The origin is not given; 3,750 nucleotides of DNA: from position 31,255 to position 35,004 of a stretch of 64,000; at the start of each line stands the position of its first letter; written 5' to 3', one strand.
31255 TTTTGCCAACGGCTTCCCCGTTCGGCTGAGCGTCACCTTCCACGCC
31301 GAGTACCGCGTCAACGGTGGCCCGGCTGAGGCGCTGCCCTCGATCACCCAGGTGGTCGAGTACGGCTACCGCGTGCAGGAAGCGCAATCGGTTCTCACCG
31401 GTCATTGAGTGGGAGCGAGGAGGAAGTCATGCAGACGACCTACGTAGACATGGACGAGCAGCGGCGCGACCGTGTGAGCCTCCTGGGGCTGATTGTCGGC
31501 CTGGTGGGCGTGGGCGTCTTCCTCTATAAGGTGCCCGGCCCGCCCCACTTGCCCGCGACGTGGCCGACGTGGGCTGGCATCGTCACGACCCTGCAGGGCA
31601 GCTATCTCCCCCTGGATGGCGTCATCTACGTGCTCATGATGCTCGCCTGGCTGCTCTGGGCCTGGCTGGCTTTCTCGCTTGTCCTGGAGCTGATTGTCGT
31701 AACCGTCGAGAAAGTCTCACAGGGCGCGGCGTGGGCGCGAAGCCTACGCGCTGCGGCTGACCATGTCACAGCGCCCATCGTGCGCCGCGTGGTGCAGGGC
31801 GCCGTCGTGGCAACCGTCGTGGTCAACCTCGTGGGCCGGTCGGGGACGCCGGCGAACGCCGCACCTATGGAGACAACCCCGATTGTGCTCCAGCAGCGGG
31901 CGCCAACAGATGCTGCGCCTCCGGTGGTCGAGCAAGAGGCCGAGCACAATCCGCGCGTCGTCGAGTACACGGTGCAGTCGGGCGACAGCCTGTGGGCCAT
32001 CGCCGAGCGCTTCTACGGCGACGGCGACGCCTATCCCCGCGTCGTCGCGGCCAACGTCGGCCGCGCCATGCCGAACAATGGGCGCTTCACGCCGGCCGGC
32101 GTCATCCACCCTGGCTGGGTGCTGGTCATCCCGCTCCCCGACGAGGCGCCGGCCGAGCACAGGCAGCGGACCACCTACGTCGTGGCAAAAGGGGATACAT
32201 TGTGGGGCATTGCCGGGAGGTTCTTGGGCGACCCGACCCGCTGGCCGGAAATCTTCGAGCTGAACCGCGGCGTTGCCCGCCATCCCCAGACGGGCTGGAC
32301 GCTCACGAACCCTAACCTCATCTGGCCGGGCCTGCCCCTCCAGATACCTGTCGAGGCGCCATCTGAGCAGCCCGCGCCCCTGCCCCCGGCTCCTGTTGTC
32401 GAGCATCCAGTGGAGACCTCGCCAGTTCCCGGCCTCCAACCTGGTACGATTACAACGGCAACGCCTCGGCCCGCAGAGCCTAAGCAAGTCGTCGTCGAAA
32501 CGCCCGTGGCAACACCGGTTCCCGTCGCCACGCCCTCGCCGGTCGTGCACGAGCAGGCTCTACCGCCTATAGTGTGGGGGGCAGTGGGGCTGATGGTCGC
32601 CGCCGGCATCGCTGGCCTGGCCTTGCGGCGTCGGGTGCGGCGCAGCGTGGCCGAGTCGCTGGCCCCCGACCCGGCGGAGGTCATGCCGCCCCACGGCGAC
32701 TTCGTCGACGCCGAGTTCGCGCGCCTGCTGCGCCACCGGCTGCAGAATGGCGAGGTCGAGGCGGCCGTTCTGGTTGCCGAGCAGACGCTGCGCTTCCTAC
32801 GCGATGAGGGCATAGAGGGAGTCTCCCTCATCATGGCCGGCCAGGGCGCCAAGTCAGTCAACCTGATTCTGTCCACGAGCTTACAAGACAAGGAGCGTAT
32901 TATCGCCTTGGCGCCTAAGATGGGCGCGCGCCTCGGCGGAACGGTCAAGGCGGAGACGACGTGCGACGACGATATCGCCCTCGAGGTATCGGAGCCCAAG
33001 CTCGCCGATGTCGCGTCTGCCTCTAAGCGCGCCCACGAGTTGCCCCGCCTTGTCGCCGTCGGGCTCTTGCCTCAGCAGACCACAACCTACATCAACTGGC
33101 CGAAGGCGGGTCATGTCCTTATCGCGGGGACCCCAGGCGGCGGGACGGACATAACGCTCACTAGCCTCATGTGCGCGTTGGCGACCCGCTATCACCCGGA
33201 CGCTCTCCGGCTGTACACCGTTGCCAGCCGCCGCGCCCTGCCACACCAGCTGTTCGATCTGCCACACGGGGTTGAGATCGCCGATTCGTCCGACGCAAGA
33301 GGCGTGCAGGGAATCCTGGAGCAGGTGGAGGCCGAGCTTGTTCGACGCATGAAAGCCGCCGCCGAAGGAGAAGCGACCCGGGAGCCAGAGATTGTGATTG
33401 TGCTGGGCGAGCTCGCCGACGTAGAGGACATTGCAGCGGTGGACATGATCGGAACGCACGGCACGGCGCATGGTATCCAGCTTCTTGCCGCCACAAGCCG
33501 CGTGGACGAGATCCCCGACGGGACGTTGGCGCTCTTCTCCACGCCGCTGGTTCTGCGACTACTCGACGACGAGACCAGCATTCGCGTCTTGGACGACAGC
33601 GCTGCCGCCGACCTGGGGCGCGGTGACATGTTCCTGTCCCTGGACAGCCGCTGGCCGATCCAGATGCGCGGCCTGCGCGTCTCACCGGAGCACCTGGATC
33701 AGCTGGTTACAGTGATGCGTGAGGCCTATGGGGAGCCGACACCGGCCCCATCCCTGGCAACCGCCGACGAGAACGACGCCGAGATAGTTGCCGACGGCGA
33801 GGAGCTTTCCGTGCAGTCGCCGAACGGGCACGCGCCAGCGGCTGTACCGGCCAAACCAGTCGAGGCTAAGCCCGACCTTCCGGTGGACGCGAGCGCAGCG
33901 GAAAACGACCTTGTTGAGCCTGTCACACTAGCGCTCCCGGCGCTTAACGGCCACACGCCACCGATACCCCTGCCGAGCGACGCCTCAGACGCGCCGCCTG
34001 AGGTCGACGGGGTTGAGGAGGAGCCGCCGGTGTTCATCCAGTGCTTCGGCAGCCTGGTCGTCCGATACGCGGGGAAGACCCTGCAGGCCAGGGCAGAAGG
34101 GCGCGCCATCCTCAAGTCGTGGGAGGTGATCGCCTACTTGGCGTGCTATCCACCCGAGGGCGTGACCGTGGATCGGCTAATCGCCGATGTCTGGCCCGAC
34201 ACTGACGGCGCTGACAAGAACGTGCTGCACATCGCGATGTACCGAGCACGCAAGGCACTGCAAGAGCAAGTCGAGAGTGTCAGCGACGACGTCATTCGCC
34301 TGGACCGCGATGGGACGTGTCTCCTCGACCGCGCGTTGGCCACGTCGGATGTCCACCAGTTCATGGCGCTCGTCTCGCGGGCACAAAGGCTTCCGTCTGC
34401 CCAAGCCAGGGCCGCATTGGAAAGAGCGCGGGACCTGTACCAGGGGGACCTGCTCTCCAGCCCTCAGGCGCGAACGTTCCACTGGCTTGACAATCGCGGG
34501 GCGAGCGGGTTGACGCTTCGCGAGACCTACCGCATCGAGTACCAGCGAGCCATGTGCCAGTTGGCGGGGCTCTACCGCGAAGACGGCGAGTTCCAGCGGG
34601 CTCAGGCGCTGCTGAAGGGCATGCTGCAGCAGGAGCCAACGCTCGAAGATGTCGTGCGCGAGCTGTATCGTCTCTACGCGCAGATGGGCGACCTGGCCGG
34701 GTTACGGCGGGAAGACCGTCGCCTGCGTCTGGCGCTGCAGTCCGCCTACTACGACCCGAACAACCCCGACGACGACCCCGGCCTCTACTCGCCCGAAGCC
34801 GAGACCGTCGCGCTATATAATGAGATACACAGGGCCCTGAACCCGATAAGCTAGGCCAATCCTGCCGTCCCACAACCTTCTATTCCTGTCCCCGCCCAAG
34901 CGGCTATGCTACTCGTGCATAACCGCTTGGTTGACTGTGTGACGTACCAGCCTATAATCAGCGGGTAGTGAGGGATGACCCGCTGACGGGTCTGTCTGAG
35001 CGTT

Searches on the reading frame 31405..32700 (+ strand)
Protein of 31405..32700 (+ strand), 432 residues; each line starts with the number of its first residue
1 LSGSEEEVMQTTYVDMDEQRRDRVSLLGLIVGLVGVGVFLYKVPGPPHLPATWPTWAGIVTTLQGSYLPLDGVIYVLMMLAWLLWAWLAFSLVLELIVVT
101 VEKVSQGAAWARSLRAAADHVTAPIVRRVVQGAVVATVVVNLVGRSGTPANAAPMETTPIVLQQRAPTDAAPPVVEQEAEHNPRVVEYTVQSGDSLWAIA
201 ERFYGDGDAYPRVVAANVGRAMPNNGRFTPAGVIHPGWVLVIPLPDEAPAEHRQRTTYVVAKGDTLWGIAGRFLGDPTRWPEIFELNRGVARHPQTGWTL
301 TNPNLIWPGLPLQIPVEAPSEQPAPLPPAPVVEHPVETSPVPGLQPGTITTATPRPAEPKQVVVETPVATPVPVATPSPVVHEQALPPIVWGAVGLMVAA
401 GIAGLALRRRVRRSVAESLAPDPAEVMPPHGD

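Call 89: search_protein_families(library=pfam, proteins=[window:31405-32700:+], max_evalue=0.01)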
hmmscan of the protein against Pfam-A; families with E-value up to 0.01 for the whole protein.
window:31405-32700:+ (432 aa): 3 families
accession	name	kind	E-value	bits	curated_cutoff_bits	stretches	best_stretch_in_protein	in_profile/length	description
PF01476.26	LysM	-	9.4e-16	57.9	20.9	2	258-301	1-41/43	LysM domain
PF23473.1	LysM3_LYK4_5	-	6.9e-05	23.3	29.3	0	187-217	4-31/48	LYK4/5 LysM3 domain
PF05489.18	Phage_tail_X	-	0.0023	18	22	0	192-232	7-46/60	Phage Tail Protein X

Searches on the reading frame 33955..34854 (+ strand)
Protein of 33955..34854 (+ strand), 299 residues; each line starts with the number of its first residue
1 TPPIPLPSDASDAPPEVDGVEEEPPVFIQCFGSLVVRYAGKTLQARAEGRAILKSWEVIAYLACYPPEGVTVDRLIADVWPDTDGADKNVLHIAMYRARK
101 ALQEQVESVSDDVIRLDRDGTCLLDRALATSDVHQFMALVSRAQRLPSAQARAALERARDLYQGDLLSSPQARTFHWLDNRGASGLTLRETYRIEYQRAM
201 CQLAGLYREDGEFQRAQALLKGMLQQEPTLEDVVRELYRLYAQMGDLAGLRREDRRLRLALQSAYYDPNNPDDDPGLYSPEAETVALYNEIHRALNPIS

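Call 56: search_solved_structures(query=window:33955-34854:+, max_evalue=0.01)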
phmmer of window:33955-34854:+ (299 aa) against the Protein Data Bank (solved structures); distinct sequences matched with E-value up to 0.01: 1.
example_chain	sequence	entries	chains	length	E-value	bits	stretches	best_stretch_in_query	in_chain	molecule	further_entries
7obi_A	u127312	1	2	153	0.00019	24.3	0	198-248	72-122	CTPR-rv4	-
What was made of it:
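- Tried and rejected: Only a designed TPR protein (call 56).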

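Call 58: find_homologous_proteins(query=window:33982-34851:+)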
Query window:33982-34851:+ (290 aa): 8 proteins with E <= 0.001 among 8000 candidates.
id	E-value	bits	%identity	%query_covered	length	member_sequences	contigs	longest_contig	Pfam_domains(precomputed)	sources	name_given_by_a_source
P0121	1.6e-107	377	80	74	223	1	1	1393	-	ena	-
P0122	2.5e-68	249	47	93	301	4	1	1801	PF03704.24,PF00486.35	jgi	jgi:LuxR family maltose regulon positive regulatory protein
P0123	1.0e-65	240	44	98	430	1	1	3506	PF03704.24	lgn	-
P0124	2.4e-65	239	57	70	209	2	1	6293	PF03704.24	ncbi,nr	ncbi:MAG: bacterial transcriptional activator domain-containing protein, partial [Anaerolineae bacte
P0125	1.9e-63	233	45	92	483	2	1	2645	PF03704.24,PF00486.35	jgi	jgi:DNA-binding SARP family transcriptional activator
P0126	2.5e-62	229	47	90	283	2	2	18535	PF03704.24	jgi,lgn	-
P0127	3.1e-44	170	39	93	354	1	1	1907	PF03704.24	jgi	jgi:DNA-binding SARP family transcriptional activator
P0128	1.6e-5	43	28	83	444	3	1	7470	PF14559.13,PF03704.24,PF13428.13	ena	-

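Call 66: predict_structure(alignment_id=A1)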
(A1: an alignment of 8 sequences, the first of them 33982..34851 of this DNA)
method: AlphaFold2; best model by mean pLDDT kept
length: 290 residues; sequences in the alignment: 8
mean_pLDDT: 86.4   pTM: 0.83
mean pLDDT of the five models: 86.4, 84.9, 84.5, 84.4, 82.9
residues with pLDDT >= 90: 153; 70-90: 106; 50-70: 18; < 50: 13
segments of 3 or more residues with pLDDT < 50: 1-12
pLDDT, mean of each block of 10 residues (from residue 1): 37 74 89 68 74 88 90 73 88 82 87 90 95 96 97 90 78 89 94 97 96 93 96 97 96 87 77 97 90
secondary structure, 60 per line:
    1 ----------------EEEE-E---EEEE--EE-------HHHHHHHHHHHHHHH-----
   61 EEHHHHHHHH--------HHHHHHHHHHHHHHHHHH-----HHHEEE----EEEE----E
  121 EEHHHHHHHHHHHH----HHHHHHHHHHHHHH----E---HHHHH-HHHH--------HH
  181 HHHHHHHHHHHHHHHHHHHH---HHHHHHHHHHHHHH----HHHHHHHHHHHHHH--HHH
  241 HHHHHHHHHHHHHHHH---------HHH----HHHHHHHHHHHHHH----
elements in order: E17-20 E26-29 H41-55 H63-70 H79-96 E105-107 E112-115 E120-122 H123-134 H139-152 H161-165 H167-170 H179-200 H204-217 H222-235 H238-256 H273-286

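Call 69: fold_search(model_id=the predicted structure, library=pdb)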
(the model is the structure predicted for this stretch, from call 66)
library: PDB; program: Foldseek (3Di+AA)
matches with E <= 10: 1406; with E <= 0.001: 6
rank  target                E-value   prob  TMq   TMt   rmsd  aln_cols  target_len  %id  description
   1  2ff4_A                7.0e-09  1.00  0.64  0.50   8.8       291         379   18  Mycobacterium tuberculosis EmbR in complex with low affinity phosphopeptide (released 2006-01-24)
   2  2ff4_B                3.3e-08  1.00  0.64  0.51   8.9       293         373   18  Mycobacterium tuberculosis EmbR in complex with low affinity phosphopeptide (released 2006-01-24)
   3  2fez                  4.0e-08  1.00  0.63  0.50   8.9       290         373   18  Mycobacterium tuberculosis EmbR (released 2006-01-24)
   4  8hvr_I                7.1e-08  1.00  0.63  0.71   5.1       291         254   18  Cryo-EM structure of AfsR-dependent transcription activation complex with afsS promoter (released 2023-12-27)
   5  8k60_J                2.6e-07  1.00  0.61  0.70   5.0       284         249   19  Cryo-EM structure of Streptomyces coelicolor transcription initiation complex with the global transcription factor Afs (released 2024-07-31)
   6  8k60_I                1.1e-06  1.00  0.62  0.71   5.0       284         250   19  Cryo-EM structure of Streptomyces coelicolor transcription initiation complex with the global transcription factor Afs (released 2024-07-31)
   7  3fp4_A                9.6e-03  0.60  0.18  0.12  18.8       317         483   12  Crystal structure of Tom71 complexed with Ssa1 C-terminal fragment (released 2009-07-28)
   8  8chy                  1.0e-02  0.82  0.20  0.21  14.4       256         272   15  Crystal structure of an 8-repeat consensus TPR superhelix with Zinc. (released 2024-02-21)
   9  3fp2_A                1.3e-02  0.75  0.21  0.14  17.4       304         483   13  Crystal structure of Tom71 complexed with Hsp82 C-terminal fragment (released 2009-07-28)
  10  4d0p                  1.4e-02  1.00  0.34  0.28  13.0       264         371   12  Crystal structure of human CSN4 (released 2014-07-23)
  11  8dti_A                1.4e-02  0.84  0.20  0.11  14.0       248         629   10  Cryo-EM structure of Arabidopsis SPY in complex with GDP-fucose (released 2023-03-08)
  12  8dtg_B                1.5e-02  0.84  0.20  0.10  16.6       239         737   15  Cryo-EM structure of Arabidopsis SPY alternative conformation 1 (released 2023-03-08)
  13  3ash_A                1.7e-02  1.00  0.24  0.38  10.2       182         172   16  MamA D159K mutant 1 (released 2011-07-20)
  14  4eqf_A                1.8e-02  0.75  0.21  0.22  18.0       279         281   15  Trip8b-1a#206-567 interacting with the carboxy-terminal seven residues of HCN2 (released 2012-05-30)
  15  7ado_B                1.9e-02  0.75  0.20  0.21  15.7       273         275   11  Cryo-EM structure of human ER membrane protein complex in lipid nanodiscs (released 2020-12-02)
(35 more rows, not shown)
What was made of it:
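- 31405..34854 (+): Candidate regulator, 1149 aa: hydrophobic N-terminal segments, two LysM domains, an FtsK-like domain lacking the Walker A lysine, and a C-terminal SARP module (winged helix plus BTA) encoded at 33982-34851. AlphaFold2 model with pLDDT 86; the six best PDB matches are EmbR and the AfsR SARP domain, E 7e-9 to 1e-6 (calls 66, 69).
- On SARP-dependent promoter (SARP box): The fold search gives EmbR and the AfsR SARP domain as the six best hits, E 7e-9 to 1e-6, TM 0.61-0.71 (call 69).
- The window's C-terminal 290 aa fold like EmbR and AfsR (calls 66, 69).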
